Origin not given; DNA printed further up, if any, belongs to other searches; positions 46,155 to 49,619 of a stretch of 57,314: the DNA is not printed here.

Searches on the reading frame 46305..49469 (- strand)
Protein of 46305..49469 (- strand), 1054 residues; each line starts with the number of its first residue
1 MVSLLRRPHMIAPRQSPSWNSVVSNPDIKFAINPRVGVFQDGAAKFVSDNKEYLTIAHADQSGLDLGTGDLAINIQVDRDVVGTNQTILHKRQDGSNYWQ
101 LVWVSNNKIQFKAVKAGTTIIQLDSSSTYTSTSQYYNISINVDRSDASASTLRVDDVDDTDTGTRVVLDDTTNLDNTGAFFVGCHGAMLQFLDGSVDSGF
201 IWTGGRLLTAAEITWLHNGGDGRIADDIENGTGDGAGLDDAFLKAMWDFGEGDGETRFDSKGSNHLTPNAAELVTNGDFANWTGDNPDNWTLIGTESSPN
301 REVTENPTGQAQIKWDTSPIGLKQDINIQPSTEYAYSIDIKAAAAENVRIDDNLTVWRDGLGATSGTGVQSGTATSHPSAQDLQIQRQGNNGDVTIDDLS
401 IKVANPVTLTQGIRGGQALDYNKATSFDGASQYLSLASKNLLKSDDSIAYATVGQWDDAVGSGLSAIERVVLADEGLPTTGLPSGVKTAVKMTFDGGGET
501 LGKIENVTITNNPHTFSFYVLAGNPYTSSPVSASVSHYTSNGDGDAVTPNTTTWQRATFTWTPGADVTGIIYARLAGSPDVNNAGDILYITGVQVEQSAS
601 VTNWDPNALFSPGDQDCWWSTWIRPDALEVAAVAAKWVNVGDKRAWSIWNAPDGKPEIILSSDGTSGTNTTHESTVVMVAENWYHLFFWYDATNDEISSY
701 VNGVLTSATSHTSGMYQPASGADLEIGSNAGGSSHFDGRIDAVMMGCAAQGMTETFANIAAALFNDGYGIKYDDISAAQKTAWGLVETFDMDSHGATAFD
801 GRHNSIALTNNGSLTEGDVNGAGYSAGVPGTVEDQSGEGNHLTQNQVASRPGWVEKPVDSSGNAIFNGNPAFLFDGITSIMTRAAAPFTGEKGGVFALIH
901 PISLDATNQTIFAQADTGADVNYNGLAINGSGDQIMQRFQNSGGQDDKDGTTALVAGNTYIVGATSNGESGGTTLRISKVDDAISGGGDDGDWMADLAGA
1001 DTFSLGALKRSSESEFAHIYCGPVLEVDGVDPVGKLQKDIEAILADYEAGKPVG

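Call 20: search_protein_families(library=pfam, proteins=[window:46305-49469:-], max_evalue=0.01)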
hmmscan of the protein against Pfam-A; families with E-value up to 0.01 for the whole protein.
window:46305-49469:- (1054 aa): 1 family
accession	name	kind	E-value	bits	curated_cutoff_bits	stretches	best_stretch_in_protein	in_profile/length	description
PF13385.13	Laminin_G_3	-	3e-17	63.6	27.6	2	619-744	21-139/151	Concanavalin A-like lectin/glucanases superfamily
